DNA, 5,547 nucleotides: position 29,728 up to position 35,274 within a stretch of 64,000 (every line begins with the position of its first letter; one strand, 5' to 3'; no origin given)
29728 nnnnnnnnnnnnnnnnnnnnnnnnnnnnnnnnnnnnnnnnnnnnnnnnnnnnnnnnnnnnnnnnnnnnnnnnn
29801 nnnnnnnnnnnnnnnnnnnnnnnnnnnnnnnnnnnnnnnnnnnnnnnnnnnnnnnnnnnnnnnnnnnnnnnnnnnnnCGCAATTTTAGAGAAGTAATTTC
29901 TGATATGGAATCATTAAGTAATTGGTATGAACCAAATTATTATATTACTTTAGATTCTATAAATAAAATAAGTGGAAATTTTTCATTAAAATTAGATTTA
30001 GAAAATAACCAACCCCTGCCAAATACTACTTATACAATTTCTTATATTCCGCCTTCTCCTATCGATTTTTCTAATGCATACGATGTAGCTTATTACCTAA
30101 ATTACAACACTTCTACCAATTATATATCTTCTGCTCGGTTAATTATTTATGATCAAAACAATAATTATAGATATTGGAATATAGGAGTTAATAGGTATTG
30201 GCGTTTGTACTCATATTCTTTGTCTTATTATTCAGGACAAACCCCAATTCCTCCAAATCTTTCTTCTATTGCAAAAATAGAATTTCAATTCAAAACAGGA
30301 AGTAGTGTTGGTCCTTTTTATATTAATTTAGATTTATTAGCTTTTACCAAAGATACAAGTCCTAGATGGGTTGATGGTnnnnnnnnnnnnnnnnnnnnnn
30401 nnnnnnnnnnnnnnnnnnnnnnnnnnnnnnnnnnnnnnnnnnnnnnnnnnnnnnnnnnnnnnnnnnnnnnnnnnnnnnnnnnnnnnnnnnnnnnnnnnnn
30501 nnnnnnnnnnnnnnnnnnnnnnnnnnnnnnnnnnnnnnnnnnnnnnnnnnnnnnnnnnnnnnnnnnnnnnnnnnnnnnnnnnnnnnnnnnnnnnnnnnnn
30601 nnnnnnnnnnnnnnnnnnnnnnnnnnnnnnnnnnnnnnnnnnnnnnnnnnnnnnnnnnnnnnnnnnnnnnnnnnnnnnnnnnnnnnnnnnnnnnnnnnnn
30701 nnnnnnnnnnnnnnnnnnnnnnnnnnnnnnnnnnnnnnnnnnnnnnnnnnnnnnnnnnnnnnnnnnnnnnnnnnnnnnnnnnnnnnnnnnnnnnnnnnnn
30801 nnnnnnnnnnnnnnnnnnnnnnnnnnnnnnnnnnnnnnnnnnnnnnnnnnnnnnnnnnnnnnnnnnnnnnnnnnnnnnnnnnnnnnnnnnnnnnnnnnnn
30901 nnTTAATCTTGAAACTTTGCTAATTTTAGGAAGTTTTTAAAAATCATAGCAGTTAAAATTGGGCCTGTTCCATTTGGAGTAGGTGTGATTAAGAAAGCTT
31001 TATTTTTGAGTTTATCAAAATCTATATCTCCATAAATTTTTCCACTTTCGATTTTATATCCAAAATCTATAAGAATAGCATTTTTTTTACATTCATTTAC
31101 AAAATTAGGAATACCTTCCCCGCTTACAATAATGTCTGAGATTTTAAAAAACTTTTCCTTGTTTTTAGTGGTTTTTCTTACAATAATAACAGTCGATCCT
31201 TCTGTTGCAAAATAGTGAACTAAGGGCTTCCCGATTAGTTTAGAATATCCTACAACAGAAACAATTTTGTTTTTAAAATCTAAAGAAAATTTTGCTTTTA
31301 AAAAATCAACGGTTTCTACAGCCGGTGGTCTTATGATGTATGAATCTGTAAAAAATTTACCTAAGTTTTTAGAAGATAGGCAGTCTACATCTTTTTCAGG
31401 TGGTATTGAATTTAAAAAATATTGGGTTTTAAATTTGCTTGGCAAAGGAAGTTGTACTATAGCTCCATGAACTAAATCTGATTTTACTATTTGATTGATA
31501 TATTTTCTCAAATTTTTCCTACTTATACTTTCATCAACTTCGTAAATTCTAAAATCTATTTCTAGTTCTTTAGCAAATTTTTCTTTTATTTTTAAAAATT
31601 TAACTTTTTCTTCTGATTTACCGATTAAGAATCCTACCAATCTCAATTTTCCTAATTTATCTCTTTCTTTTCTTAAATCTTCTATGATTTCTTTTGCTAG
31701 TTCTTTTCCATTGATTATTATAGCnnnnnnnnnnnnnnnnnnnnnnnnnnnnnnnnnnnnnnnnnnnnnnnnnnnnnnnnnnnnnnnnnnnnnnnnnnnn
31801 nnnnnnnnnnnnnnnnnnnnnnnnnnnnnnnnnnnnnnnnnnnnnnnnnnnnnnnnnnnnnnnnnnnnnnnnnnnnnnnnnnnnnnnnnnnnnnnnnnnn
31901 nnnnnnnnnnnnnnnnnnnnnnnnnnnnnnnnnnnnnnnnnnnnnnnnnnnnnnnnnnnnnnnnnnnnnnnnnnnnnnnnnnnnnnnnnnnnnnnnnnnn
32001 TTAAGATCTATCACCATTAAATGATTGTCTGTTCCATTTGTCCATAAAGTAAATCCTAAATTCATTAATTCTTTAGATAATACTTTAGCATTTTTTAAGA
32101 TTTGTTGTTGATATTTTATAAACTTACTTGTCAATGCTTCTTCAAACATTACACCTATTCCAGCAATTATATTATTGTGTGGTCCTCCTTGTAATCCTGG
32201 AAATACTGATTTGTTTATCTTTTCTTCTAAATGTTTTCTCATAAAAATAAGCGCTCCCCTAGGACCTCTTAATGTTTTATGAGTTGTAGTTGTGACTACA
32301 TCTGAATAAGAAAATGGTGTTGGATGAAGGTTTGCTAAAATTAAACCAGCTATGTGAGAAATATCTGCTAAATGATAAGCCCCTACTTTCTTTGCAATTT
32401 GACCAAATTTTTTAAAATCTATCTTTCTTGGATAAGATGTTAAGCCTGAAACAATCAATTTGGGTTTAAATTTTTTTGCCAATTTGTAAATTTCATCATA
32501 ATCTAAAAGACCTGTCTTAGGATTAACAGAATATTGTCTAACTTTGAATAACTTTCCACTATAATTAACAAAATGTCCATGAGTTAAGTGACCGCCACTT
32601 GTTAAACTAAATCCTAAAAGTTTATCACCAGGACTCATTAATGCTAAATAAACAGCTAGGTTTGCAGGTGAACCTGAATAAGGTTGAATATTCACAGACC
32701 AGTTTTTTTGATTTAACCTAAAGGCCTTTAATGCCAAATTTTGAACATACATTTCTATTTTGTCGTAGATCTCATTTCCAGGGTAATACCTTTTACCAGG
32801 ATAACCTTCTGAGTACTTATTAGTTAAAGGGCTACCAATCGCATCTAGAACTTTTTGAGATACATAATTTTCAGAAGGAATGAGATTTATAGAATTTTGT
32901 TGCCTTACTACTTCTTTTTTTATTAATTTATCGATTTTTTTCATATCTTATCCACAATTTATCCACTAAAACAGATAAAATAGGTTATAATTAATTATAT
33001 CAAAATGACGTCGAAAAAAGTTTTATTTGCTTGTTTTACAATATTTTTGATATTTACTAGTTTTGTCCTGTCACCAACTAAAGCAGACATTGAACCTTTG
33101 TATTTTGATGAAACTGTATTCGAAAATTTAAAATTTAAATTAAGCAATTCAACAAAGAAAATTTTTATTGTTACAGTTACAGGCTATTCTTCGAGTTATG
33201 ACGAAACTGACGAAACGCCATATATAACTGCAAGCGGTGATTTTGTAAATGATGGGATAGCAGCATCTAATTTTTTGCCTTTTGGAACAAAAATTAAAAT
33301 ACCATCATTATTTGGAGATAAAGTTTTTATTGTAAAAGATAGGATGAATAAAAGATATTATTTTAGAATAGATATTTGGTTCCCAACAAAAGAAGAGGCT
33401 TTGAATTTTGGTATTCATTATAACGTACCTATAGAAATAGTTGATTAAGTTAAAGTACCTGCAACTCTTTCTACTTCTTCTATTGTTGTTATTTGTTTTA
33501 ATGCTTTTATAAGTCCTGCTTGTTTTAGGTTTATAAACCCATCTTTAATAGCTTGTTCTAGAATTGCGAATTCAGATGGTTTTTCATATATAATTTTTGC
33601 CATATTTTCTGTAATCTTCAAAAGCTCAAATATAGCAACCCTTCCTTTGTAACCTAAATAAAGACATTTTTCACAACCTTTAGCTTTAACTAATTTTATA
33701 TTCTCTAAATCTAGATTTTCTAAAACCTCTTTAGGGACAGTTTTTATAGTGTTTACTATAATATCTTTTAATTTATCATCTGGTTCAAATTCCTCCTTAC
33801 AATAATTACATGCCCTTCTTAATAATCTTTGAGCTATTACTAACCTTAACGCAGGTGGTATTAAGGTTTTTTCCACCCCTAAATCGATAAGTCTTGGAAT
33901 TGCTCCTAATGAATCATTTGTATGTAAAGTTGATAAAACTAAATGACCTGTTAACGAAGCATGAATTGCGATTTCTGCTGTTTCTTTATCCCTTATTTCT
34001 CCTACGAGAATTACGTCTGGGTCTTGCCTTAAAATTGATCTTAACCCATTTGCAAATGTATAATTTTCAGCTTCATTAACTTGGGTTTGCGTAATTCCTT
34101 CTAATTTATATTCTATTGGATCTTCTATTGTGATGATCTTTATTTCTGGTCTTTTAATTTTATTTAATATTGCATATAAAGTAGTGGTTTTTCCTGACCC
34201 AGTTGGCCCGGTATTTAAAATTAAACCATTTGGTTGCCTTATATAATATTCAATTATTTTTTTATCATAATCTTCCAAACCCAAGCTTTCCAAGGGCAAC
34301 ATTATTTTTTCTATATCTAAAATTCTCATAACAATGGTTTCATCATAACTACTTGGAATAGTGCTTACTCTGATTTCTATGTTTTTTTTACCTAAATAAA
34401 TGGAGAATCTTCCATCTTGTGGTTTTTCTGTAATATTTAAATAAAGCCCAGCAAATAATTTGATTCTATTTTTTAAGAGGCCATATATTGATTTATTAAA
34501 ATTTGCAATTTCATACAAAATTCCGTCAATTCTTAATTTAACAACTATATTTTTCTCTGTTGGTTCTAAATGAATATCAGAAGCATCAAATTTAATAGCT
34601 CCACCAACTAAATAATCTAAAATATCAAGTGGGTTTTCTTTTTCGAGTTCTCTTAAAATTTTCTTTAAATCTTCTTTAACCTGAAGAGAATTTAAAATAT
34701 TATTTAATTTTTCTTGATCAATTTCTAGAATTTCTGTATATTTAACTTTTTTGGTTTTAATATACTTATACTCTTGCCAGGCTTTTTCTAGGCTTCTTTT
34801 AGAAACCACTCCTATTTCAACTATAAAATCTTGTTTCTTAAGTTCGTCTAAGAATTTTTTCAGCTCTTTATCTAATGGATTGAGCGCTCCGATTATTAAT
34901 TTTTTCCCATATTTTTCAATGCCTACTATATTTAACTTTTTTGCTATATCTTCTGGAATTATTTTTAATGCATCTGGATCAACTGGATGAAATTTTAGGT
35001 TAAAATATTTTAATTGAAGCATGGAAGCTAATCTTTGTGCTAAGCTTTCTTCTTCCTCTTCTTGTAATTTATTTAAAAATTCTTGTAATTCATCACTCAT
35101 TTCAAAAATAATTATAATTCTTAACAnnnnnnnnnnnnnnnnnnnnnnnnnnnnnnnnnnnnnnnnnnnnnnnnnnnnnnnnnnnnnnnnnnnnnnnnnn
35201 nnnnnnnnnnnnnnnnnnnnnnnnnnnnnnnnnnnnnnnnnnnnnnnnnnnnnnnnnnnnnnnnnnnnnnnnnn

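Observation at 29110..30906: Pilin-like protein with a LamG lectin domain whose reading frame begins inside the initiator tRNA gene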

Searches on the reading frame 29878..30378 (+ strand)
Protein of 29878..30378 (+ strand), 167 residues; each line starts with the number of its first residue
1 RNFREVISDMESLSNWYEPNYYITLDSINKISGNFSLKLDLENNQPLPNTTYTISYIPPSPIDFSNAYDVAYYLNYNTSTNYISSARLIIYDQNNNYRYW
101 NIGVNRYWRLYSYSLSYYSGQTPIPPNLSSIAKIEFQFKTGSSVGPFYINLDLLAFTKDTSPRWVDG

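Call 88: predict_structure(alignment_id=A3)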
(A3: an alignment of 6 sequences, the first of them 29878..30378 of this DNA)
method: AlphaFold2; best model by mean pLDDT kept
length: 167 residues; sequences in the alignment: 6
mean_pLDDT: 64.5   pTM: 0.68
mean pLDDT of the five models: 64.5, 63.2, 61.8, 57.4, 43.9
residues with pLDDT >= 90: 21; 70-90: 55; 50-70: 43; < 50: 48
segments of 3 or more residues with pLDDT < 50: 1-38, 160-167
pLDDT, mean of each block of 10 residues (from residue 1): 32 37 39 42 65 72 76 64 82 93 66 83 93 84 64 59 38
secondary structure, 60 per line:
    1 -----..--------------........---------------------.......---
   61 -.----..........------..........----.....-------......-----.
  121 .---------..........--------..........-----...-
elements in order: E22-26 E51-57 E67-76 E83-92 E97-101 E109-114 E131-140 E149-158 E164-166
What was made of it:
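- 29896..30357 (+): Domain inserted within LamG (mature residues about 224-377): a beta-sandwich with weak similarity to carbohydrate-binding modules. AF2 sub-model pLDDT is 64.5 (call 88).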

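Call 90: fold_search(model_id=the predicted structure, library=pdb)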
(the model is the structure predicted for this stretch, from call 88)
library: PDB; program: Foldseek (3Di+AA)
matches with E <= 10: 1651; with E <= 0.001: 12
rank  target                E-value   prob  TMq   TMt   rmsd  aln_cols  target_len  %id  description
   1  6xj9_B                1.7e-04  1.00  0.50  0.15   5.9       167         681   16  Structure of PfGH50B (released 2020-09-16)
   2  1wky                  2.4e-04  1.00  0.52  0.21   5.0       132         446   20  Crystal structure of alkaline mannanase from Bacillus sp. strain JAMB-602: catalytic domain and its Carbohydrate Binding (released 2005-06-15)
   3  4bq2_D                4.5e-04  1.00  0.53  0.14   4.3       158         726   16  Structural analysis of an exo-beta-agarase (released 2013-08-14)
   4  4bq3_C                4.5e-04  1.00  0.53  0.14   4.3       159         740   16  Structural analysis of an exo-beta-agarase (released 2013-08-14)
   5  8qpg_TA               4.8e-04  1.00  0.51  0.23  16.8       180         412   12  Turret of Haloferax tailed virus 1 (released 2024-10-09)
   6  5z6p_A                5.1e-04  1.00  0.49  0.14   4.3       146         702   12  The crystal structure of an agarase, AgWH50C (released 2019-01-02)
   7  6xj9_A                5.6e-04  1.00  0.48  0.14   5.0       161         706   16  Structure of PfGH50B (released 2020-09-16)
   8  6r3m_A                6.7e-04  1.00  0.49  0.47   6.3       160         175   14  Family 11 Carbohydrate-Binding Module from Clostridium thermocellum in complex with beta-1,3-1,4-mixed-linked tetrasac (released 2020-02-05)
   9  9euf_8                7.4e-04  1.00  0.38  0.13   8.4       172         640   11  Cryo-EM structure of Staphylococcus aureus bacteriophage phi812 baseplate in the pre-contraction state - complete (released 2025-04-09)
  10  4bq5_B                7.8e-04  1.00  0.53  0.14   4.6       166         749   16  Structural analysis of an exo-beta-agarase (released 2013-08-14)
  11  4bq3_B                8.3e-04  1.00  0.53  0.14   4.3       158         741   16  Structural analysis of an exo-beta-agarase (released 2013-08-14)
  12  4bq3_D                9.7e-04  1.00  0.50  0.14   4.9       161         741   16  Structural analysis of an exo-beta-agarase (released 2013-08-14)
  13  6r31_A                1.2e-03  1.00  0.48  0.47   6.4       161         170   15  Family 11 Carbohydrate-Binding Module from Clostridium thermocellum in complex with beta-1,3-1,4-mixed-linked tetrasac (released 2020-02-05)
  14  4bq2_C                1.3e-03  1.00  0.53  0.14   4.6       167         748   16  Structural analysis of an exo-beta-agarase (released 2013-08-14)
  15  5z6p_B                1.3e-03  1.00  0.49  0.14   4.8       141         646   14  The crystal structure of an agarase, AgWH50C (released 2019-01-02)
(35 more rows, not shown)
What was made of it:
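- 29896..30357 (+): Foldseek against the PDB gives GH50 agarase CBM, mannanase CBM and CBM11, with E about 2e-4 and TM about 0.5 (call 90).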

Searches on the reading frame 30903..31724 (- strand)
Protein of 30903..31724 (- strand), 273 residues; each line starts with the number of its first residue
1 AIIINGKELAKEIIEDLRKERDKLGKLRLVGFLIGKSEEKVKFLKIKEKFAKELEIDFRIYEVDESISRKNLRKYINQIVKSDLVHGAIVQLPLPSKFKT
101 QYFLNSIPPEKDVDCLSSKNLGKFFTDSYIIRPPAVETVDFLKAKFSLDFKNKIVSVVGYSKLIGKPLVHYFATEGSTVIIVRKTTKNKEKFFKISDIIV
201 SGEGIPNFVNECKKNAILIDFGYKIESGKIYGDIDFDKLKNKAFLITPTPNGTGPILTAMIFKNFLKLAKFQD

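Call 9: search_protein_families(library=pfam, proteins=[window:30903-31724:-], max_evalue=0.001)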
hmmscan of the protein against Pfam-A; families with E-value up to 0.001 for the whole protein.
window:30903-31724:- (273 aa): 2 families
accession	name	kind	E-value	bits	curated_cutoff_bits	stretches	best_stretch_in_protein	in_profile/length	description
PF02882.25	THF_DHG_CYH_C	-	4.9e-32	110.9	27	1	119-271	3-158/160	Tetrahydrofolate dehydrogenase/cyclohydrolase, NAD(P)-binding domain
PF00763.28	THF_DHG_CYH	-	1e-22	81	32.8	1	4-114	1-115/115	Tetrahydrofolate dehydrogenase/cyclohydrolase, catalytic domain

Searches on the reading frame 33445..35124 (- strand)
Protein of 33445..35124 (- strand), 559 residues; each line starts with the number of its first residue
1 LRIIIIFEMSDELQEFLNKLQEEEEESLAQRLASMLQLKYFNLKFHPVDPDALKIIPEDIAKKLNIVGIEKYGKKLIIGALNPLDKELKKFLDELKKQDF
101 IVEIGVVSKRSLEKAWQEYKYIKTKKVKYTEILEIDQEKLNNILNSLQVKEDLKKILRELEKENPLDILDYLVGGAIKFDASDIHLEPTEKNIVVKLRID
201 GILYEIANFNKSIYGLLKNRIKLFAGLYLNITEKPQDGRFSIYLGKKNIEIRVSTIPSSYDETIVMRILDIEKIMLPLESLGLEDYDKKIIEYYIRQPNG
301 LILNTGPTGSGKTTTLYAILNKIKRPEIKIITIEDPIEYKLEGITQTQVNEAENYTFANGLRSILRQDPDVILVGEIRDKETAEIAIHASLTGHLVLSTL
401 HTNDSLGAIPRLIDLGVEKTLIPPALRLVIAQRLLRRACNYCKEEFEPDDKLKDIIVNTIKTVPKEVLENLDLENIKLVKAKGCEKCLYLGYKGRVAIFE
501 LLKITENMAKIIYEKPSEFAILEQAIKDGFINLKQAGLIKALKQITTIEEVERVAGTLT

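Call 9: search_protein_families(library=pfam, proteins=[window:33445-35124:-], max_evalue=0.001)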
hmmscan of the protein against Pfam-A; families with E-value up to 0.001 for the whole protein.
window:33445-35124:- (559 aa): 2 families
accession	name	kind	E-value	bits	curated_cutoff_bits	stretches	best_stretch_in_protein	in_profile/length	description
PF00437.27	T2SSE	-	3.7e-118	394.8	24.9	1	168-553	11-370/370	Type II/IV secretion system protein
PF05157.20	MshEN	-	0.00048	20.5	23.1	0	36-119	1-83/90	MshEN domain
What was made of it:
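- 33445..35127 (-): PilB/GspE-type assembly ATPase of a type IV filament machinery, 2.5 kb downstream. PF00437 T2SSE, E 3.7e-118 (call 9).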
